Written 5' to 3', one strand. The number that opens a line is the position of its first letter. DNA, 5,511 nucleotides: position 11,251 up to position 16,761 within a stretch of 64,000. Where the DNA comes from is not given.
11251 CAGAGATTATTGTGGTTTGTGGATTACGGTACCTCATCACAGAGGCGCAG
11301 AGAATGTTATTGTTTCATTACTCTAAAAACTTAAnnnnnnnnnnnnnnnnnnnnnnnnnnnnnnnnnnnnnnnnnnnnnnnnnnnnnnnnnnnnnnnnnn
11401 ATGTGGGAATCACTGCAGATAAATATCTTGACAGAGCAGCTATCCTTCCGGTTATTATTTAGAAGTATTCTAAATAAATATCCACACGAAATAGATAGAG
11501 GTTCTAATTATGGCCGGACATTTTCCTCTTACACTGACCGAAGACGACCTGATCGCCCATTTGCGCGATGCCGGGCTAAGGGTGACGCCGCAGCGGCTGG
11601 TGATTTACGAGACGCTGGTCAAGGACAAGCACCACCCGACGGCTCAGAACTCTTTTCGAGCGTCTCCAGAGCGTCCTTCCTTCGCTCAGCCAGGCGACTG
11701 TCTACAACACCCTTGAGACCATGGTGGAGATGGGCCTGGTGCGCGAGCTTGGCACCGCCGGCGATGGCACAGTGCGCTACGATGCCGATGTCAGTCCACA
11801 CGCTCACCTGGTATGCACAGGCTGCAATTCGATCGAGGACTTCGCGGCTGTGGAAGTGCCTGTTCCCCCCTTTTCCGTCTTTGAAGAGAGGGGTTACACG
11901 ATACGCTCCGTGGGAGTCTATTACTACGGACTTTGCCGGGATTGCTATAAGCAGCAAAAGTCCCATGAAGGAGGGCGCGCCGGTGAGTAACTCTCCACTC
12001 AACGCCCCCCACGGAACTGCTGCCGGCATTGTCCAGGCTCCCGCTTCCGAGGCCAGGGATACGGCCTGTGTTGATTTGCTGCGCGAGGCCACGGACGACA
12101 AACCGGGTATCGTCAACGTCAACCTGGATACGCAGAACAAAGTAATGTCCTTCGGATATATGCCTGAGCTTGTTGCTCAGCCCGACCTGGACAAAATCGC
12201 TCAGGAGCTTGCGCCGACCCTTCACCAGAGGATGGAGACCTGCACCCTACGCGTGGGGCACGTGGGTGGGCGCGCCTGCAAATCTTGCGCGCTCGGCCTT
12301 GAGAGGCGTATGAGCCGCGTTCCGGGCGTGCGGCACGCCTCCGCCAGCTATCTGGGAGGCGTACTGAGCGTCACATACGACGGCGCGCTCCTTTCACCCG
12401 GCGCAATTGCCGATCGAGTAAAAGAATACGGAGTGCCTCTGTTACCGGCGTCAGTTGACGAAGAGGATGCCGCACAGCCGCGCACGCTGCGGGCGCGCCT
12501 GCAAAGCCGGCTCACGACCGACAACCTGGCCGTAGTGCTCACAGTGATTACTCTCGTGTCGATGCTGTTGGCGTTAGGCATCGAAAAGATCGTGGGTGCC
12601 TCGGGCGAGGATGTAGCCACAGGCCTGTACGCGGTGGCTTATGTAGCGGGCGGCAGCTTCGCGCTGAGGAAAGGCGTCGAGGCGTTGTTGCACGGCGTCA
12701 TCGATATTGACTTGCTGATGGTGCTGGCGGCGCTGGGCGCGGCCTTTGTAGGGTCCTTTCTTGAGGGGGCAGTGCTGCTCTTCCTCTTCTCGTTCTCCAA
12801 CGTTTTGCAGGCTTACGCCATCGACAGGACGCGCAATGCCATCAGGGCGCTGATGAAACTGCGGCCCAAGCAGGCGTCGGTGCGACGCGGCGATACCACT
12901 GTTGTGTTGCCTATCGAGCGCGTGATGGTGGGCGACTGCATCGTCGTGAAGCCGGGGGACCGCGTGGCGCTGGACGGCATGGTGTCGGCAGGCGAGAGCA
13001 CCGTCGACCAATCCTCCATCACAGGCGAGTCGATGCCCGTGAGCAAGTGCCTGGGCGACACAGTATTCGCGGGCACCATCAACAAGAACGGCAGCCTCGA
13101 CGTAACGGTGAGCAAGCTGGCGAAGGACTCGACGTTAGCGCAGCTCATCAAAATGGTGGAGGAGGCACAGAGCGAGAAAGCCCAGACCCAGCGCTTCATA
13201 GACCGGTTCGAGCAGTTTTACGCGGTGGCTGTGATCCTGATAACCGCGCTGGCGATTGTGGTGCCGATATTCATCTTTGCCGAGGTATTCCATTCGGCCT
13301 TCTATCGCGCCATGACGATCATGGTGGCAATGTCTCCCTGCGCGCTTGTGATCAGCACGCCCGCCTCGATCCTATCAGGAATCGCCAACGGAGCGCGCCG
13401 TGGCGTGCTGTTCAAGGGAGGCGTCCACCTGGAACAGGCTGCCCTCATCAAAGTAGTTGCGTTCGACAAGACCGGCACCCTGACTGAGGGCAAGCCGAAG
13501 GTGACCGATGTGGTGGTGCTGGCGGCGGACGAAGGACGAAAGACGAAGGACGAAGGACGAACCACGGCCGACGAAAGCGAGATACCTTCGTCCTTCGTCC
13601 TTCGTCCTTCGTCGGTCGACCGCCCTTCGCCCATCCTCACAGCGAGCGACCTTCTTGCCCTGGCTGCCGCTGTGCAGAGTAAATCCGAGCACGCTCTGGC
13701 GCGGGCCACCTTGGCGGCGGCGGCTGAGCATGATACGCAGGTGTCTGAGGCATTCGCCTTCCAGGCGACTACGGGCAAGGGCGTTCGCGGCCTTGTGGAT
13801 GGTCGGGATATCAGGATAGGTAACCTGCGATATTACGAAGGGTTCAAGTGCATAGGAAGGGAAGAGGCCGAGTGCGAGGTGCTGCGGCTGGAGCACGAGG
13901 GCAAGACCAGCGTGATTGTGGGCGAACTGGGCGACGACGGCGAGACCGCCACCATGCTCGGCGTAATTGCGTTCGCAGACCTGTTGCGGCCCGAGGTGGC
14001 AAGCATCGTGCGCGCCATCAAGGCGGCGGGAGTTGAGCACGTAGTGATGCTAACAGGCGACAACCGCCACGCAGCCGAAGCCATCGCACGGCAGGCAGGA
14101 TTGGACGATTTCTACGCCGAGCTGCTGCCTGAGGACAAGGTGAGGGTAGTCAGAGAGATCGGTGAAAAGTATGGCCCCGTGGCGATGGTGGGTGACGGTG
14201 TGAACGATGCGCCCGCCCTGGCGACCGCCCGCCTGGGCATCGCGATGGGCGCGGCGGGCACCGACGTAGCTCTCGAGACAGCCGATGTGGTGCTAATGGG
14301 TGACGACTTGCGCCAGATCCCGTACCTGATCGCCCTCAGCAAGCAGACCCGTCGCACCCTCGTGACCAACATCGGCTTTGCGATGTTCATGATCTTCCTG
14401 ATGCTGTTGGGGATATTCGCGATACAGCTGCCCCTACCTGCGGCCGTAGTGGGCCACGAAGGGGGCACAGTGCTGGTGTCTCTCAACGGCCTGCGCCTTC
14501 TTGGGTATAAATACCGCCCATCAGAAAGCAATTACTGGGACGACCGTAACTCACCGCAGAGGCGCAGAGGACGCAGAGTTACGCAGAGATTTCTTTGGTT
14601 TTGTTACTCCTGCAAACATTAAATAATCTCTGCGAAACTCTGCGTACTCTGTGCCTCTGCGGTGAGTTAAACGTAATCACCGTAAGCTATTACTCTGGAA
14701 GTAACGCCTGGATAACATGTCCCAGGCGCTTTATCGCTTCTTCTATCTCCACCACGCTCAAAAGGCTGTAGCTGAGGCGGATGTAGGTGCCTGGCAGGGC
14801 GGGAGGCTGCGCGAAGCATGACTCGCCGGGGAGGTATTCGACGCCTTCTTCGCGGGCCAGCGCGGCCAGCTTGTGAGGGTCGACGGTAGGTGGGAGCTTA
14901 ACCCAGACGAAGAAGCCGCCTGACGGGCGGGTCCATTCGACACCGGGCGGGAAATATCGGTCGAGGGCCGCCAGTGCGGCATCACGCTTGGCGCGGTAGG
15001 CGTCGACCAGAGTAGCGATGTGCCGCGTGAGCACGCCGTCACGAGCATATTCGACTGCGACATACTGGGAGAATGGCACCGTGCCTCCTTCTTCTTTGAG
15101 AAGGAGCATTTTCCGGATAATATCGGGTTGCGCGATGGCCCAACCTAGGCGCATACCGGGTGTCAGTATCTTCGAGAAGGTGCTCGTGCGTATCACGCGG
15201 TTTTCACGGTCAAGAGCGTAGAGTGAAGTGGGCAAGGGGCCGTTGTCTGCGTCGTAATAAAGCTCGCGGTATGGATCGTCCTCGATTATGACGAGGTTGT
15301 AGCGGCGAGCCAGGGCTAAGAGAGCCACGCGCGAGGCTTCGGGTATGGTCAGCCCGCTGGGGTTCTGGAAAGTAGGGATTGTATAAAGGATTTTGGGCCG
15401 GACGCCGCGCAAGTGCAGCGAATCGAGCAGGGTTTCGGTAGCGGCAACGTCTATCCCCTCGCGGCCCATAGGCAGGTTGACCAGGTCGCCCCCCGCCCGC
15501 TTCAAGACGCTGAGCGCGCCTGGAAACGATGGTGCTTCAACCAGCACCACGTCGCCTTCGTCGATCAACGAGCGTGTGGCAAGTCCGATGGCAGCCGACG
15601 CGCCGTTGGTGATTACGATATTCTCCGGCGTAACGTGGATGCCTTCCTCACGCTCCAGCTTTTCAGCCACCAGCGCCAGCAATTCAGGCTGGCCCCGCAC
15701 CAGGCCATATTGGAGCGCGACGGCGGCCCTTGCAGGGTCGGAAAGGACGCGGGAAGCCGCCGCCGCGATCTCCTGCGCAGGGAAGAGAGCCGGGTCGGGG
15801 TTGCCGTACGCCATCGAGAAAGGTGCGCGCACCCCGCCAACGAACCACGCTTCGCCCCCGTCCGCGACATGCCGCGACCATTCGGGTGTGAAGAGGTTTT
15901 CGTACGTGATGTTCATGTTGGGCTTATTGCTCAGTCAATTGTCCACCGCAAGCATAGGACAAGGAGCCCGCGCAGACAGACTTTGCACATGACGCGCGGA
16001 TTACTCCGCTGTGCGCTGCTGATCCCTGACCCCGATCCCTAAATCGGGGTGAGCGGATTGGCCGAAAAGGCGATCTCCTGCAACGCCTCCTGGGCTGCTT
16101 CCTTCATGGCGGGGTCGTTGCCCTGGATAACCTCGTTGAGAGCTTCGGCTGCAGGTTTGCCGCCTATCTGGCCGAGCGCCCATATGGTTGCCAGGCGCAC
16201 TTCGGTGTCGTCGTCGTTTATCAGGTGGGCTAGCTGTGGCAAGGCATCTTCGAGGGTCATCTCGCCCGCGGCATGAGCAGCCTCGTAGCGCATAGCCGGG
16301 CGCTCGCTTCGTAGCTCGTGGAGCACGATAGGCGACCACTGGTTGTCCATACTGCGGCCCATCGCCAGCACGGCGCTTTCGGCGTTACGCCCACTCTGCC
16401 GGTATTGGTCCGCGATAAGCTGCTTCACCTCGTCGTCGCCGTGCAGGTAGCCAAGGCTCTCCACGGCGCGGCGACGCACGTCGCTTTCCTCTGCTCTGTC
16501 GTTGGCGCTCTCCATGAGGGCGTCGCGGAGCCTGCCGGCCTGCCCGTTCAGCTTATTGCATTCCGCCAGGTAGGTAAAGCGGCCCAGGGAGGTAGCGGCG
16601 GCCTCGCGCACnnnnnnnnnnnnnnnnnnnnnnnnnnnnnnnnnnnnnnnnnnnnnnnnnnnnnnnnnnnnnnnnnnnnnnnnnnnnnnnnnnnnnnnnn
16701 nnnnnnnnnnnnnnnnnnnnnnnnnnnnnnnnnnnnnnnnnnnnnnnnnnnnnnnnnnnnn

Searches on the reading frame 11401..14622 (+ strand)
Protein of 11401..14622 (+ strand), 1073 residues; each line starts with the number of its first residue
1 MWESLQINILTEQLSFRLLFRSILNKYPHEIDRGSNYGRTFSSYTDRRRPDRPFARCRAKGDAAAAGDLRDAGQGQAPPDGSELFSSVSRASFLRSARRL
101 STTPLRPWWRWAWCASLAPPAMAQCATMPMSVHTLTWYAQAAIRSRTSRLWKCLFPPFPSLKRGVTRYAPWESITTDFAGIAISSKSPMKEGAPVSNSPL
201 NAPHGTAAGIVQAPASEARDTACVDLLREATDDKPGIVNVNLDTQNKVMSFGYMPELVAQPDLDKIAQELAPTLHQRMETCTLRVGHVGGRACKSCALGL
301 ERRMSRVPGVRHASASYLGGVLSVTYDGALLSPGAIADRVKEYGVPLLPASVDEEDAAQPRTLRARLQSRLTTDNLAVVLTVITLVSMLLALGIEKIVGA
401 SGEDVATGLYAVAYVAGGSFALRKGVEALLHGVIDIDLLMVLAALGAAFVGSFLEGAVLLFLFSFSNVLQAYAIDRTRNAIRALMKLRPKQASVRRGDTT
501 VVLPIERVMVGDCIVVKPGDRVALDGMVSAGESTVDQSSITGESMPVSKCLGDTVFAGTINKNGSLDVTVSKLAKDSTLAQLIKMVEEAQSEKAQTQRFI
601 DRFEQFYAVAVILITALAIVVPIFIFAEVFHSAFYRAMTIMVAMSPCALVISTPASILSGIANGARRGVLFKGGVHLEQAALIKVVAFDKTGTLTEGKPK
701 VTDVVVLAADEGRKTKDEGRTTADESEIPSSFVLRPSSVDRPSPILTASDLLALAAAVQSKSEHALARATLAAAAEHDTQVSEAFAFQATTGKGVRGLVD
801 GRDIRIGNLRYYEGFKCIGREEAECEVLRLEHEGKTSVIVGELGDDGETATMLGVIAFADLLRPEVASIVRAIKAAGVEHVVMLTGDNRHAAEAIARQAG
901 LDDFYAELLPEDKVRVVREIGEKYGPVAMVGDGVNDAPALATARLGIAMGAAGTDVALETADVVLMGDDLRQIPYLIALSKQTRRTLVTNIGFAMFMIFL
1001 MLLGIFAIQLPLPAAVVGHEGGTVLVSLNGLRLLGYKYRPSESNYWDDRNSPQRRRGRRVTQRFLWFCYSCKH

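Call 92: search_protein_families(library=pfam, proteins=[window:11401-14622:+], max_evalue=0.001)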
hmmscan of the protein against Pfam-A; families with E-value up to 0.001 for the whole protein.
window:11401-14622:+ (1073 aa): 4 families
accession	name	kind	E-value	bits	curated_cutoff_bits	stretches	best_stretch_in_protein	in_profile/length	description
PF00122.25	E1-E2_ATPase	-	2e-51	174.5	28.1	1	486-667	1-181/181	E1-E2 ATPase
PF00702.32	Hydrolase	-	1e-35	124.3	26.4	1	683-943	1-190/191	haloacid dehalogenase-like hydrolase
PF00403.32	HMA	-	2.1e-05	25.2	24.8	1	292-344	8-60/62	Heavy-metal-associated domain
PF12710.13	HAD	-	2.9e-05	25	27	1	860-940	84-188/189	haloacid dehalogenase-like hydrolase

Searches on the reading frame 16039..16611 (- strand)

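Call 67: search_protein_families(library=pfam, proteins=[window:16039-16611:-], max_evalue=0.01)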
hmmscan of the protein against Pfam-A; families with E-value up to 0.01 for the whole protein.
window:16039-16611:- (190 aa): 6 families
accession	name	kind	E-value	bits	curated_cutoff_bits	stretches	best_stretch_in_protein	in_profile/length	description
PF13646.12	HEAT_2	-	3.1e-19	69.5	27.7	1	96-178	4-88/88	HEAT repeats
PF02985.28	HEAT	-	4.1e-12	45.6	23.5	1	124-149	2-27/31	HEAT repeat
PF03130.22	HEAT_PBS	-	1.8e-07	31.4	20.9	1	138-163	1-26/27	PBS lyase HEAT-like repeat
PF13513.12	HEAT_EZ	-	2e-06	28.6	27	1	120-149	26-55/55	HEAT-like repeat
PF00514.29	Arm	-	1.5e-05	25.3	20.6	1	123-149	13-39/41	Armadillo/beta-catenin-like repeat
PF25786.1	HEAT_GCN1_C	-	0.00044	20.7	27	0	1-53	43-91/151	GCN1-like, C-terminal HEAT repeats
